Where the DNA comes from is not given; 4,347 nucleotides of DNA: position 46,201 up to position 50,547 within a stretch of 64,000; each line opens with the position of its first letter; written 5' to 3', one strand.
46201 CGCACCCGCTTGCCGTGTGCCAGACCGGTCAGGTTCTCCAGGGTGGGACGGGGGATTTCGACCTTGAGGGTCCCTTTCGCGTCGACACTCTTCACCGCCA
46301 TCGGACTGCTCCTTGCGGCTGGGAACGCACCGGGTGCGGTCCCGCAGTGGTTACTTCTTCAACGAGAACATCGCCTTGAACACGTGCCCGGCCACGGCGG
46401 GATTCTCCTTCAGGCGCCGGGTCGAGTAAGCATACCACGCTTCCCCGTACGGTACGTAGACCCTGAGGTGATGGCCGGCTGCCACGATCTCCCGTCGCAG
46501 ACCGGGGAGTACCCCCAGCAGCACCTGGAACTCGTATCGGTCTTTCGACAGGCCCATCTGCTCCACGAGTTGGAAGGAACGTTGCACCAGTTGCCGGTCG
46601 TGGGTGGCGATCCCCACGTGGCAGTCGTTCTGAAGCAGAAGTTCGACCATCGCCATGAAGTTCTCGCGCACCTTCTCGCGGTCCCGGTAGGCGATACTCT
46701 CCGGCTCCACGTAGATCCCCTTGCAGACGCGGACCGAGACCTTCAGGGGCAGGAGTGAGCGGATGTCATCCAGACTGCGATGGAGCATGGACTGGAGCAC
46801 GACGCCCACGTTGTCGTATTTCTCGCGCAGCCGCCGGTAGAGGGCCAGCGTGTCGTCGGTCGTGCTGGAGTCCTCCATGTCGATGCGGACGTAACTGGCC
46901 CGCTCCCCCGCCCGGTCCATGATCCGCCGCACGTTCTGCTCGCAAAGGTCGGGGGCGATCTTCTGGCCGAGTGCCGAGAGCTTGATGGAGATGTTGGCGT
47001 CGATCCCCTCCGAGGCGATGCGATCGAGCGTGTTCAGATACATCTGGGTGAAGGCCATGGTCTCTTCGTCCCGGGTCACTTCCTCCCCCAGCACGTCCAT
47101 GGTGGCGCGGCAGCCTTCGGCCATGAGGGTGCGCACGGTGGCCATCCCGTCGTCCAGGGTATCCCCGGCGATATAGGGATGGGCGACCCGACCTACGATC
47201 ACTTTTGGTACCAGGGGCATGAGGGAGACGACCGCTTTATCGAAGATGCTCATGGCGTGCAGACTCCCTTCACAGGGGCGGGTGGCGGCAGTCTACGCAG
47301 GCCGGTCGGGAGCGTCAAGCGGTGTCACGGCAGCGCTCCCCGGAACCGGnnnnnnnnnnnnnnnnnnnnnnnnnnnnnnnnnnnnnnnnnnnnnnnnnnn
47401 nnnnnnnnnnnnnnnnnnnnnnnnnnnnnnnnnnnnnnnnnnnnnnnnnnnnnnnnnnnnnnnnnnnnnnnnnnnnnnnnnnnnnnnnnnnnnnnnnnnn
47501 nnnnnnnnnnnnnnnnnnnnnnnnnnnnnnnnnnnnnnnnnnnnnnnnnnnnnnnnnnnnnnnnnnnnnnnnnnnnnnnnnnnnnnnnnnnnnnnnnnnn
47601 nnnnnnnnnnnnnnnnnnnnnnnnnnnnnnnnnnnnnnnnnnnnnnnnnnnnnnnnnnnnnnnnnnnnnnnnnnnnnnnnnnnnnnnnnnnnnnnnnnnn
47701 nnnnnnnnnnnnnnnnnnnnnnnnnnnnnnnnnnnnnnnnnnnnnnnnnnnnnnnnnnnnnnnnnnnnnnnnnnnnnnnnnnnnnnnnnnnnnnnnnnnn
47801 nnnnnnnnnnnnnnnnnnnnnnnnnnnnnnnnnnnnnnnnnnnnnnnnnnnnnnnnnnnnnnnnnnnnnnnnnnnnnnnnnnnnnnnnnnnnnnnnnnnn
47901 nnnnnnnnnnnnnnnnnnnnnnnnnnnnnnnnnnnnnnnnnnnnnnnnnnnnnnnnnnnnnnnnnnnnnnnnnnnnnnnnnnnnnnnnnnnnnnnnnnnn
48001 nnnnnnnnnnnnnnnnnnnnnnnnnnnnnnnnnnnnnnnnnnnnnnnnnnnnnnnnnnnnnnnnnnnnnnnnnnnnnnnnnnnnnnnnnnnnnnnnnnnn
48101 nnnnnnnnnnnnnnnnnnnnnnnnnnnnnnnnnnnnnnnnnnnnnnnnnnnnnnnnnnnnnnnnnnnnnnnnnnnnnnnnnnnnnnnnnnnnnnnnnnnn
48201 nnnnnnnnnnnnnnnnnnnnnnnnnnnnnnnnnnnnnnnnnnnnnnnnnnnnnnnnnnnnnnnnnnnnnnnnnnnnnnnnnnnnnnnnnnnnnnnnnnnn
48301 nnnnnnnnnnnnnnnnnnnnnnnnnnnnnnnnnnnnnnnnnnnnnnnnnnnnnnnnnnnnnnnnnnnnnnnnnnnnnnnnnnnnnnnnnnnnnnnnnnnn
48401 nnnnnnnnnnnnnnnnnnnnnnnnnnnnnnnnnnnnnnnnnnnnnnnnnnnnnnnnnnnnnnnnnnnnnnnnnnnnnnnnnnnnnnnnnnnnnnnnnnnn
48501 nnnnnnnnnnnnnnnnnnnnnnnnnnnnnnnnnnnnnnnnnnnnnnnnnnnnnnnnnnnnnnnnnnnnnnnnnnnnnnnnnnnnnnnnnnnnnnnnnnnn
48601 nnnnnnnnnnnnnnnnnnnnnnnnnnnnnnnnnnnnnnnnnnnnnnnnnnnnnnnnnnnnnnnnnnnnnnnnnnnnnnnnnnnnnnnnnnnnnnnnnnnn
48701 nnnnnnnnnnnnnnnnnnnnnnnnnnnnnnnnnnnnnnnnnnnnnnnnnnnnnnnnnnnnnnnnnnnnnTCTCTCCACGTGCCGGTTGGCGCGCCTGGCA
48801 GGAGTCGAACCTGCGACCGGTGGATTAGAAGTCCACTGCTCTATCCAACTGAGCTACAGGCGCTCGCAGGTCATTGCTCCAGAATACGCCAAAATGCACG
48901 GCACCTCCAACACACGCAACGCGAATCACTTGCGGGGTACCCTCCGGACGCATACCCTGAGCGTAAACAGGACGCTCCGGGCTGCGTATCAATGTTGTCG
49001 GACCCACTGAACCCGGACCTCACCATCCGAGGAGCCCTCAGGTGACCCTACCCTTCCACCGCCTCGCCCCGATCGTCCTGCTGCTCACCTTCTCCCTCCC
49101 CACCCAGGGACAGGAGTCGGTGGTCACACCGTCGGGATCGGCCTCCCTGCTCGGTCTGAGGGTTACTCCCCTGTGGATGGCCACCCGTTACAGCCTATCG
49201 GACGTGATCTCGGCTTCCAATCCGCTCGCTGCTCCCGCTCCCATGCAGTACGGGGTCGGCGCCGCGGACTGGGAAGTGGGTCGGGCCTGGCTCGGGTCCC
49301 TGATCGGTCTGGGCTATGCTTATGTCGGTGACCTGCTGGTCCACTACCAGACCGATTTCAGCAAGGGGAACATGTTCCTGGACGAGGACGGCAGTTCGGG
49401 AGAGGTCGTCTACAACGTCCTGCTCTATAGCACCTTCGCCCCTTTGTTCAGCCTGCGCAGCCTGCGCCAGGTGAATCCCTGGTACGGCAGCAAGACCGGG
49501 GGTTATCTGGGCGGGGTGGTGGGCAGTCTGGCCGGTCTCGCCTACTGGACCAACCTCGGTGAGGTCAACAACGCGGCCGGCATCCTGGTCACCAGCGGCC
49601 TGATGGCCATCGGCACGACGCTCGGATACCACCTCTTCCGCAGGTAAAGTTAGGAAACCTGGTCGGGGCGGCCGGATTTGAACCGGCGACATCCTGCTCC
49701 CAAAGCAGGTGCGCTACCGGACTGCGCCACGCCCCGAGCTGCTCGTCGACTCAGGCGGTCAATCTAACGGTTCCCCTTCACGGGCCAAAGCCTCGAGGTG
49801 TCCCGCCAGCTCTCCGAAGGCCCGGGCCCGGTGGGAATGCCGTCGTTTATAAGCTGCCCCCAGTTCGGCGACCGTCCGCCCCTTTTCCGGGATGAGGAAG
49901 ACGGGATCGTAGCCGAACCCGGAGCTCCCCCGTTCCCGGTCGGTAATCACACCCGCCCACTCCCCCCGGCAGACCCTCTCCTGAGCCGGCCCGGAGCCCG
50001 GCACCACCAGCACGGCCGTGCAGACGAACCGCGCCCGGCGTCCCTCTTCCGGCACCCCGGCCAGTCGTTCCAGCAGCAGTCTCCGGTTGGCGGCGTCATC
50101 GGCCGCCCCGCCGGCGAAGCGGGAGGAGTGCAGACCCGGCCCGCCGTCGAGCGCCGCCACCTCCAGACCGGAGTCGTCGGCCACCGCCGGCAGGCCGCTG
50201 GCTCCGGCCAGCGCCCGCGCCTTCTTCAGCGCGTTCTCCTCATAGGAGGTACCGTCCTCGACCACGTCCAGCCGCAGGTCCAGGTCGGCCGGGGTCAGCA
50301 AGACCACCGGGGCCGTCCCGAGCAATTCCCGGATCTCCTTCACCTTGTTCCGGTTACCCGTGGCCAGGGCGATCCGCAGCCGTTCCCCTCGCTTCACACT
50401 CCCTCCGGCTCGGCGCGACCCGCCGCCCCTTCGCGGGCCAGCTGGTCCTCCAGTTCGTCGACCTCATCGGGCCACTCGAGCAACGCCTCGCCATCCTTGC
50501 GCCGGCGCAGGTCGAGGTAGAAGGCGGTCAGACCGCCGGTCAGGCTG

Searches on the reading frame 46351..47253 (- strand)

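Call 9: search_protein_families(library=pfam, proteins=[window:46351-47253:-], max_evalue=0.001)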
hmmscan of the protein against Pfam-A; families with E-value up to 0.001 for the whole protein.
window:46351-47253:- (300 aa): 1 family
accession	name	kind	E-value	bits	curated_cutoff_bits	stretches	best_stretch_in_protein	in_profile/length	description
PF01619.24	Pro_dh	-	8.8e-32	111.2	27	1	38-290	3-275/278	Proline dehydrogenase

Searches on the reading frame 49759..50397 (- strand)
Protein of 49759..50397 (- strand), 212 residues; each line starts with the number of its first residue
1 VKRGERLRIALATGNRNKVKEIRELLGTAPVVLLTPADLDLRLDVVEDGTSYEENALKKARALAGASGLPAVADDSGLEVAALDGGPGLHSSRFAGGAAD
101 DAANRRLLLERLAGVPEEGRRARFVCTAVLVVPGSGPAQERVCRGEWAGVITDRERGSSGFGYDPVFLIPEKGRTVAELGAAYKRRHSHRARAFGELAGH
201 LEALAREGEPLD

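Call 57: search_protein_families(library=pfam, proteins=[window:49759-50397:-], max_evalue=0.001)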
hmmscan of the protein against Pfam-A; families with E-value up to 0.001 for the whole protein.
window:49759-50397:- (212 aa): 1 family
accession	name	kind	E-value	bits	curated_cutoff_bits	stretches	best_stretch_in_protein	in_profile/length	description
PF01725.21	Ham1p_like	-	7.3e-57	192.7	22.5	1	9-198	1-184/186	Ham1 family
